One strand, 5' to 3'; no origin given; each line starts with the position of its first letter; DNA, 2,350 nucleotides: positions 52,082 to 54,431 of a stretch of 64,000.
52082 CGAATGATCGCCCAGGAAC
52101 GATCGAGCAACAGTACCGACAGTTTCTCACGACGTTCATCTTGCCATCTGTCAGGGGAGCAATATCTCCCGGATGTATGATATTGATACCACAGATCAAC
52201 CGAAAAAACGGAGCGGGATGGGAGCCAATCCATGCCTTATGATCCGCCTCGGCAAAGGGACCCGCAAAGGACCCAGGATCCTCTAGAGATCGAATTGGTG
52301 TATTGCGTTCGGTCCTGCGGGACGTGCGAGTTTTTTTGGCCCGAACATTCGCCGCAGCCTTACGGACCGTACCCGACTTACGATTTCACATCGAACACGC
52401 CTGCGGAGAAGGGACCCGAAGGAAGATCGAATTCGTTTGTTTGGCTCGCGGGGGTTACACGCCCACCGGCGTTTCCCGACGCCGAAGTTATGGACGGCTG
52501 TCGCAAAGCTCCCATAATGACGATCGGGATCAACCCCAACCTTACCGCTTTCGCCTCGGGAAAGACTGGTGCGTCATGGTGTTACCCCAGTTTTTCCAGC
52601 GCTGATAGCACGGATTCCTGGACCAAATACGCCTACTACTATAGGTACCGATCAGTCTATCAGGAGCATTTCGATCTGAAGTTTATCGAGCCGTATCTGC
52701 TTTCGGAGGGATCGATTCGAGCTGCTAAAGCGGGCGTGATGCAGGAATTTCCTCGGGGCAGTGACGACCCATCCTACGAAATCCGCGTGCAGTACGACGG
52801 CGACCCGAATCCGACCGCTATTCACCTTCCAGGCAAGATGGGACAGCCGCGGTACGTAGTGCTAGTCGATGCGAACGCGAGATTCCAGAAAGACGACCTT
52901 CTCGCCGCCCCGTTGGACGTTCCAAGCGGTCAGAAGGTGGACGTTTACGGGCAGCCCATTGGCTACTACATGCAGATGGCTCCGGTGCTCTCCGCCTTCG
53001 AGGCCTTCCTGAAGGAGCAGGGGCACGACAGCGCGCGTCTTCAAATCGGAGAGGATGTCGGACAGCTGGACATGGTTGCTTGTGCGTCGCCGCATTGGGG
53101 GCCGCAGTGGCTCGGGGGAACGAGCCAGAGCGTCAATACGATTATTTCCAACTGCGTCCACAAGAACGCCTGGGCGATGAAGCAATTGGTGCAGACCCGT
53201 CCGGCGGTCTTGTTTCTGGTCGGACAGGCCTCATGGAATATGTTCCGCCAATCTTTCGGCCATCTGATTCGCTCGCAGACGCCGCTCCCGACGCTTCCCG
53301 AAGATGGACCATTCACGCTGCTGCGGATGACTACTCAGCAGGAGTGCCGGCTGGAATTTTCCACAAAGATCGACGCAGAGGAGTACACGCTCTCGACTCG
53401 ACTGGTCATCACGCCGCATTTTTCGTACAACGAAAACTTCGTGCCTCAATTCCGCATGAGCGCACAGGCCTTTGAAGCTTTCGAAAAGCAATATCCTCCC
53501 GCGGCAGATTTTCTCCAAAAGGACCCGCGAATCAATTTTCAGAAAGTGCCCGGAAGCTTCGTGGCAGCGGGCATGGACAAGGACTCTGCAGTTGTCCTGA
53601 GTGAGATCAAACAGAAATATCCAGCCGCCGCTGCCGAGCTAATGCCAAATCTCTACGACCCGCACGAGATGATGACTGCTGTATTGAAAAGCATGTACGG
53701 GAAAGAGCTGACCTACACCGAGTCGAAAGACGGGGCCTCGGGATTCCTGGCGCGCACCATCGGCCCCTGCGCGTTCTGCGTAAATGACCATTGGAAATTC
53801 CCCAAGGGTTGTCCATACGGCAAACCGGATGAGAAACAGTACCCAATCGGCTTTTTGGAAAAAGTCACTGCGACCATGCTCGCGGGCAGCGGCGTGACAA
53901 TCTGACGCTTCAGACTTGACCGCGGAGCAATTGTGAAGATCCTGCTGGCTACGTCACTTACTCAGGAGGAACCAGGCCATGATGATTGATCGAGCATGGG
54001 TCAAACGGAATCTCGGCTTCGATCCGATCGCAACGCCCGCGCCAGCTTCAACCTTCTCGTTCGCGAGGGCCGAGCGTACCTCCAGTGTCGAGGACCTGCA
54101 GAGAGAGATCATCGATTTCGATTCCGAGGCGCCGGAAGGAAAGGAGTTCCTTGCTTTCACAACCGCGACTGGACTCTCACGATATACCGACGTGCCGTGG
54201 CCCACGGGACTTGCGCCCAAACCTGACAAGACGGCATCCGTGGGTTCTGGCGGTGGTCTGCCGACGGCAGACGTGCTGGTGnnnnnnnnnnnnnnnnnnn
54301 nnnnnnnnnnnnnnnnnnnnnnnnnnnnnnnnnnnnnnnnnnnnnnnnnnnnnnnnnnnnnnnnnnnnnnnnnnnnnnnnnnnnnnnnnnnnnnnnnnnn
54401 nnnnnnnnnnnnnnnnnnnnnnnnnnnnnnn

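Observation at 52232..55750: Candidate undescribed three-gene module: 557-aa orphan protein, PNP/MTAN-fold protein with a novel N-terminal extension, and an orphan receiver-domain regulator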

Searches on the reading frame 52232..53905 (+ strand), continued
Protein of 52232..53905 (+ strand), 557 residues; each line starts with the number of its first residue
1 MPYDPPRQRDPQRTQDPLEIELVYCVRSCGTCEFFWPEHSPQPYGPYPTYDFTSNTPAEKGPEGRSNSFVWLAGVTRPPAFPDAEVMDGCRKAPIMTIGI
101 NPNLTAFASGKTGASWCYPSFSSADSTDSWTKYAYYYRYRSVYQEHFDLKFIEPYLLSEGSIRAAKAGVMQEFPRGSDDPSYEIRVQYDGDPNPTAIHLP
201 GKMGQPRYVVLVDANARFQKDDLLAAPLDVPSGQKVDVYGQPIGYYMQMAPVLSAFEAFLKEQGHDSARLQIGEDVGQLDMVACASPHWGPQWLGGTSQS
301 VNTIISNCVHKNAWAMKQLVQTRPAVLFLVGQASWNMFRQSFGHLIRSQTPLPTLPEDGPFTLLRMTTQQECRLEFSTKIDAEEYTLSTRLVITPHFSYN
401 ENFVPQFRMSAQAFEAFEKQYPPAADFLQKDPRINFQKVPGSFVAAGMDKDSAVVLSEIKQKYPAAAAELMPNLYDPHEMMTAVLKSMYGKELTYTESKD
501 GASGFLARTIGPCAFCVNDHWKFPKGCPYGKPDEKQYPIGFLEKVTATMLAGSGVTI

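Call 76: list_cluster_members(proteins=[P0243, P0348, P0299, P0050, P0285])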
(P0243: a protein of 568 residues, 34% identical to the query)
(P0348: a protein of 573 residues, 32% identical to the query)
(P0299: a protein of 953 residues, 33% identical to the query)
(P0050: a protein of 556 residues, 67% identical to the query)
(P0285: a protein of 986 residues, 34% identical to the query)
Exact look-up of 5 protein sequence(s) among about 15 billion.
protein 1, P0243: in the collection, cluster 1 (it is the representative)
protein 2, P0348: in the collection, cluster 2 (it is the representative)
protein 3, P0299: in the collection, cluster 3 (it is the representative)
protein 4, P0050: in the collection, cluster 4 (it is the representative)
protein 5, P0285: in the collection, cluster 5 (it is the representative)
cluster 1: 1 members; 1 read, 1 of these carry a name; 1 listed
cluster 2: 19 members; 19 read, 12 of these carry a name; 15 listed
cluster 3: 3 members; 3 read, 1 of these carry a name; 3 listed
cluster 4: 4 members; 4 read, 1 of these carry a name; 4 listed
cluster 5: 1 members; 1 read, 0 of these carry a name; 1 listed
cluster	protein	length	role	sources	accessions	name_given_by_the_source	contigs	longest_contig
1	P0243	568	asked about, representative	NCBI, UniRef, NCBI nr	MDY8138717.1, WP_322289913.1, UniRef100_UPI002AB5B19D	hypothetical protein [Aquimarina sp. 2201CG5-10] | hypothetical protein n=1 Tax=Aquimarina callyspongiae TaxID=3098150 RepID=UPI002AB5B19D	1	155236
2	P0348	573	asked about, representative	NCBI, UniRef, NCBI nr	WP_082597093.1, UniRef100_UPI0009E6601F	hypothetical protein [Pseudovibrio sp. POLY-S9] | hypothetical protein n=1 Tax=Pseudovibrio sp. POLY-S9 TaxID=1576596 RepID=UPI0009E6601F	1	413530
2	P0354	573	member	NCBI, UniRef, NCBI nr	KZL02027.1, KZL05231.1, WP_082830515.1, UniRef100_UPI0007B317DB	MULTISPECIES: hypothetical protein [unclassified Pseudovibrio] | hypothetical protein n=1 Tax=unclassified Pseudovibrio TaxID=2627060 RepID=UPI0007B317DB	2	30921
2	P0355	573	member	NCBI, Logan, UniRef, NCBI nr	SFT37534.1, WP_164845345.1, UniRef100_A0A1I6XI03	hypothetical protein SAMN05444141_101185 [Pseudovibrio denitrificans] | Uncharacterized protein n=2 Tax=Pseudovibrio denitrificans TaxID=258256 ... | hypothetical protein [Pseudovibrio denitrificans]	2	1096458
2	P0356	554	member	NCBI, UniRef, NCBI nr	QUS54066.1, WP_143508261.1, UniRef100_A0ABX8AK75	hypothetical protein [Pseudovibrio brasiliensis] | Uncharacterized protein n=1 Tax=Pseudovibrio brasiliensis TaxID=1898042 ...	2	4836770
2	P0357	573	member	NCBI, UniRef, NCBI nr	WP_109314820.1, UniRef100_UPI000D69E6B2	hypothetical protein [Pseudovibrio ascidiaceicola] | hypothetical protein n=1 Tax=Pseudovibrio ascidiaceicola TaxID=285279 RepID=UPI000D69E6B2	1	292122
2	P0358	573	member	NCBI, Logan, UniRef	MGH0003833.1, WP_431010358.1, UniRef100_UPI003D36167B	hypothetical protein ACQU0X_27485 [Pseudovibrio ascidiaceicola] | hypothetical protein n=1 Tax=Pseudovibrio ascidiaceicola TaxID=285279 RepID=UPI003D36167B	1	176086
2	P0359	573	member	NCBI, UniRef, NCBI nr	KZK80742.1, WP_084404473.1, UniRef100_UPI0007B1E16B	hypothetical protein PsAD46_03783 [Pseudovibrio sp. Ad46] | hypothetical protein n=1 Tax=Pseudovibrio sp. Ad46 TaxID=989432 RepID=UPI0007B1E16B | hypothetical protein [Pseudovibrio sp. Ad46]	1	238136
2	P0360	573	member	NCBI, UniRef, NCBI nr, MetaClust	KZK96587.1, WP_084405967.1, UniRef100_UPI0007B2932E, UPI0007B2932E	hypothetical protein PsAD5_02787 [Pseudovibrio sp. Ad5] | hypothetical protein n=1 Tax=Pseudovibrio sp. Ad5 TaxID=989436 RepID=UPI0007B2932E | hypothetical protein [Pseudovibrio sp. Ad5]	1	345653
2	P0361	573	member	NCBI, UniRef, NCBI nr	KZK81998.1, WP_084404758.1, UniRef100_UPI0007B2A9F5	hypothetical protein PsAD13_03544 [Pseudovibrio sp. Ad13] | hypothetical protein n=1 Tax=Pseudovibrio sp. Ad13 TaxID=989396 RepID=UPI0007B2A9F5 | hypothetical protein [Pseudovibrio sp. Ad13]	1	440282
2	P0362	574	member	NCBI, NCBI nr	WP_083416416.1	hypothetical protein [Pseudovibrio denitrificans]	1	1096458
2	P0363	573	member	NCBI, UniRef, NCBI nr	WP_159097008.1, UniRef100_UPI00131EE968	hypothetical protein [Pseudovibrio sp. Alg231-02] | hypothetical protein n=1 Tax=Pseudovibrio sp. Alg231-02 TaxID=1922223 RepID=UPI00131EE968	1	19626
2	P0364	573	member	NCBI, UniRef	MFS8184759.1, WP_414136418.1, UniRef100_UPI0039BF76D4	hypothetical protein ACMG4P_24830 [Pseudovibrio denitrificans] | hypothetical protein n=1 Tax=Pseudovibrio denitrificans TaxID=258256 RepID=UPI0039BF76D4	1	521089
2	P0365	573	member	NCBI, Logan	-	-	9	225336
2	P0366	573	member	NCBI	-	-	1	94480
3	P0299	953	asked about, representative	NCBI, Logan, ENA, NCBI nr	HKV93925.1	MAG TPA: GTPase [Candidatus Angelobacter sp.] | GTPase [Candidatus Angelobacter sp.]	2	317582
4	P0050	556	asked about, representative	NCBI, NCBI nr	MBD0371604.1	MAG: GTPase, partial [Pyrinomonadaceae bacterium] | GTPase [Pyrinomonadaceae bacterium]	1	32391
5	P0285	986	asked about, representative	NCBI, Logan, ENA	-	-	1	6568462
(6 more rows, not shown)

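Call 80: search_solved_structures(query=A6, max_evalue=5)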
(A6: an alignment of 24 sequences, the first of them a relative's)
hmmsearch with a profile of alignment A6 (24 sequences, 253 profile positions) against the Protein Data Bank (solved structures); distinct sequences matched with E-value up to 5: 1.
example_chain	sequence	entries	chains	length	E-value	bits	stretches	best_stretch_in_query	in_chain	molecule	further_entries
4q9c_A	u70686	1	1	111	0.84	12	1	107-152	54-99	Novel antigen receptor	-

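Call 81: search_solved_structures(query=A7, max_evalue=5)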
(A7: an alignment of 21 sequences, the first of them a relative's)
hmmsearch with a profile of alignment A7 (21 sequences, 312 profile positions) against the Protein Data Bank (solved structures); distinct sequences matched with E-value up to 5: 1.
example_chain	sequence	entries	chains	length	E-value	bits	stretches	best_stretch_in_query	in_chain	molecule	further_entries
8fw5_H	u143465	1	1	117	0.77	12.3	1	23-105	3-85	Schizosaccharomyces pombe LAM3, Human LAMTOR3 ortholog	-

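Call 82: search_protein_families(library=pfam, alignment_id=A7, max_evalue=5)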
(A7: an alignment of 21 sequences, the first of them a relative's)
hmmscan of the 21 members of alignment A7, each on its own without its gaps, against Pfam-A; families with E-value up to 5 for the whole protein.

A. member 1, L037:15050-15997:+ (315 aa): 0 families

B. families by the number of members that match (of 21 scanned): 3 families
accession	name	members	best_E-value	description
PF13280.12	WYL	1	0.01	WYL domain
PF17950.7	SpmSyn_N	1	0.042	S-adenosylmethionine decarboxylase N -terminal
PF00040.24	fn2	1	0.29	Fibronectin type II domain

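Call 88: search_protein_families(library=pfam, proteins=[L061:14246-16141:-, L070:3171-4538:+, L012:8867-9253:+, L001:7175-7993:+, L006:8892-9524:-, L084:4002-4958:+, L019:11725-12930:+, L003:8816-10114:-, L001:4619-5461:+, L005:9680-15703:+], max_evalue=0.01)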
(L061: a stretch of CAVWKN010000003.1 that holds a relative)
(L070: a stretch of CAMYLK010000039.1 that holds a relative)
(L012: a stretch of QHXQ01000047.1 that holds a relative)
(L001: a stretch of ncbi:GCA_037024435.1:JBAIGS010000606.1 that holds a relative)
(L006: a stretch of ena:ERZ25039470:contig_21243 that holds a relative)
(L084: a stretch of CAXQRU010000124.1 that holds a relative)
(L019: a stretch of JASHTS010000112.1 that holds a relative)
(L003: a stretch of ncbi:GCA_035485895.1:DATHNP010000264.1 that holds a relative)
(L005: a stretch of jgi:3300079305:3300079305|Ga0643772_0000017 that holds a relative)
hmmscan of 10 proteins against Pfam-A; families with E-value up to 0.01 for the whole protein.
L061:14246-16141:- (631 aa): 0 families

L070:3171-4538:+ (455 aa): 1 family
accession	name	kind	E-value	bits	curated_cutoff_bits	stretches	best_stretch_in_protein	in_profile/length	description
PF12706.13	Lactamase_B_2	-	0.00051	20.1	27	1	91-142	3-48/200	Beta-lactamase superfamily domain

L012:8867-9253:+ (128 aa): 0 families

L001:7175-7993:+ (272 aa): 0 families

L006:8892-9524:- (210 aa): 0 families

L084:4002-4958:+ (318 aa): 2 families
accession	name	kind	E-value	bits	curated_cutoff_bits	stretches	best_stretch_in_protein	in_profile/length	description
PF03466.25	LysR_substrate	-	2.4e-26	92.9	28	1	117-313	11-206/209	LysR substrate binding domain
PF00126.33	HTH_1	-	8.9e-22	77.3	26.6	1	25-83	2-60/60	Bacterial regulatory helix-turn-helix protein, lysR family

L019:11725-12930:+ (401 aa): 1 family
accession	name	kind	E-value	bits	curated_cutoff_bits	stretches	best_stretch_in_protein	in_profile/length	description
PF01048.26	PNP_UDP_1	-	1.5e-08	34.7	25.1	1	152-350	29-202/233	Phosphorylase superfamily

L003:8816-10114:- (432 aa): 3 families
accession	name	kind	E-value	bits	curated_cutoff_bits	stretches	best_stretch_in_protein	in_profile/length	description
PF13699.11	eCIS_core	-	8.7e-30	103.2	22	1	135-212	1-78/79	eCIS core domain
PF14521.12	Aspzincin_M35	-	4.6e-12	47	30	1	287-412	15-140/142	Lysine-specific metallo-endopeptidase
PF13203.12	DUF2201_N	-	0.0028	17.7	23.2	0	343-377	41-76/271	Putative metallopeptidase domain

L001:4619-5461:+ (280 aa): 0 families

L005:9680-15703:+ (2007 aa): 5 families
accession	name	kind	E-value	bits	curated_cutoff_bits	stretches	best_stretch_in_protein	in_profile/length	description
PF01833.30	TIG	-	9.8e-54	179.8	20.9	6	900-978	1-83/84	IPT/TIG domain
PF01915.27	Glyco_hydro_3_C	-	1.9e-51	175.3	31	1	1630-1881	2-200/200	Glycosyl hydrolase family 3 C-terminal domain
PF00933.27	Glyco_hydro_3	-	7.8e-31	108.1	27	1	1357-1595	60-315/316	Glycosyl hydrolase family 3 N terminal domain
PF09286.16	Pro-kuma_activ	-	1e-25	91.1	23.5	1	69-206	5-141/143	Pro-kumamolisin, activation domain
PF14310.12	Fn3-like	-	1e-16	61.2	25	1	1919-1992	1-71/71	Fibronectin type III-like domain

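Call 100: search_protein_representatives(alignment_id=A4)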
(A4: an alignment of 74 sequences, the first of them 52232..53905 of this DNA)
Query: 74 sequences, 566 profile positions. Proteins with E-value up to 0.001 (for the whole library): 230; up to 1e-10: 198; up to 1e-30: 117. The best 150 are listed.
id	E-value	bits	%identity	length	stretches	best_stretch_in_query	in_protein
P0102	2.4e-244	828.8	-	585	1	1-563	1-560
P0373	7.6e-215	731.4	-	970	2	2-440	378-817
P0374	4.1e-201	686.1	-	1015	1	3-562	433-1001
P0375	2.4e-200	683.6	-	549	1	15-563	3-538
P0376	2.2e-199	680.4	-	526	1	15-540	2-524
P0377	6.0e-190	649.2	-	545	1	14-564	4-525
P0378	1.2e-171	588.8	-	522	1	14-545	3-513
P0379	8.3e-168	576.1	-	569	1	7-561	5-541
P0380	1.1e-162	559.2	-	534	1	14-559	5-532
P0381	8.0e-159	546.5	-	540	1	4-558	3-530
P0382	2.2e-156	538.4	-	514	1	13-542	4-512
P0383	4.5e-153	527.5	-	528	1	13-550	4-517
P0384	8.2e-146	503.5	-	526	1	15-559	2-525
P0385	7.4e-140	483.8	-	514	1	9-539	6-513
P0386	1.4e-137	476.4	-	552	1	14-538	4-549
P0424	2.3e-63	231.3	-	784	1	10-540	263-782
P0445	9.6e-49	183.0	-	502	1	15-553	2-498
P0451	1.6e-45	172.5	-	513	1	15-545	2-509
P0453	1.0e-44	169.7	-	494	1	19-540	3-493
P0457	1.2e-43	166.2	-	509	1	14-538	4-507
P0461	5.7e-43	164.0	-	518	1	16-542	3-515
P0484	6.4e-32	127.5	-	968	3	15-145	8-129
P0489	1.1e-30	123.5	-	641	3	277-351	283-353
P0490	1.1e-29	120.2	-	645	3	263-405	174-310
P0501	1.1e-26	110.2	-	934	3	15-143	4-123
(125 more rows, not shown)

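Call 101: search_protein_families(library=pfam, proteins=[P0445, P0451, P0453, P0457, P0461, P0484, P0501, P0489, P0490, P0424], max_evalue=1)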
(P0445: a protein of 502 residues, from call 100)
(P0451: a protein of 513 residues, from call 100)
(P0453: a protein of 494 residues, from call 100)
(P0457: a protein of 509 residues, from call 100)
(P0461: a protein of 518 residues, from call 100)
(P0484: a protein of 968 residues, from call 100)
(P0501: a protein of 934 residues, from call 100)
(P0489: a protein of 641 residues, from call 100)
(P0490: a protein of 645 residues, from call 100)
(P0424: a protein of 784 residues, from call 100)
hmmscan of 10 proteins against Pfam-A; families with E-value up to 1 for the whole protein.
P0445 (502 aa): 0 families

P0451 (513 aa): 1 family
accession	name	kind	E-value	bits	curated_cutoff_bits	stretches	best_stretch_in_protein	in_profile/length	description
PF03167.25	UDG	-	0.053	14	24.3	0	239-334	48-104/141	Uracil DNA glycosylase superfamily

P0453 (494 aa): 1 family
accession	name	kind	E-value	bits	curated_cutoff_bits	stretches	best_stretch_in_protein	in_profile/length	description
PF03167.25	UDG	-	0.013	16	24.3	1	254-366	54-124/141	Uracil DNA glycosylase superfamily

P0457 (509 aa): 0 families

P0461 (518 aa): 0 families

P0484 (968 aa): 3 families
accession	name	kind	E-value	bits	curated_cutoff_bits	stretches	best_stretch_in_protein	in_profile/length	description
PF01979.26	Amidohydro_1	-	9.7e-16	58.4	25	2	664-822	178-342/345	Amidohydrolase family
PF07969.17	Amidohydro_3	-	9.6e-08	32.4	29.7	1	717-822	359-468/472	Amidohydrolase family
PF24890.1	ALN_composite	-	0.086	13.3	27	1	464-494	12-38/55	Allantoinase, composite domain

P0501 (934 aa): 1 family
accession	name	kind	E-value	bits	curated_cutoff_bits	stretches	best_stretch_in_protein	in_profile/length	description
PF01979.26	Amidohydro_1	-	8e-09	35.6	25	1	488-798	1-343/345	Amidohydrolase family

P0489 (641 aa): 1 family
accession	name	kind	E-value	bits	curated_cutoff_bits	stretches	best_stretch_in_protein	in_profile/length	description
PF04963.19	Sigma54_CBD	-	0.28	11.3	22.9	1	521-569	42-90/185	Sigma-54 factor, core binding domain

P0490 (645 aa): 0 families

P0424 (784 aa): 3 families
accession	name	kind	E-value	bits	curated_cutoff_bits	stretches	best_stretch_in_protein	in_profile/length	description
PF07622.18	DUF1583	-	0.01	15.6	22.9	1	35-93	50-110/256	Protein of unknown function (DUF1583) C domain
PF03167.25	UDG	-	0.026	15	24.3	1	533-599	50-106/141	Uracil DNA glycosylase superfamily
PF04202.18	Mfp-3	-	0.29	12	22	0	152-178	43-68/71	Foot protein 3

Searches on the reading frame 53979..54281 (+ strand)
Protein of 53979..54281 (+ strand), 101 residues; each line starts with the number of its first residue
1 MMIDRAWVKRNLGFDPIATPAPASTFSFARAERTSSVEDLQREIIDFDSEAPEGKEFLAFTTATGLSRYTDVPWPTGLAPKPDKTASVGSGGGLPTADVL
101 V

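Call 103: search_solved_structures(query=window:53979-54281:+, max_evalue=10)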
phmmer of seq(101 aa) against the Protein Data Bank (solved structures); distinct sequences matched with E-value up to 10: 0.
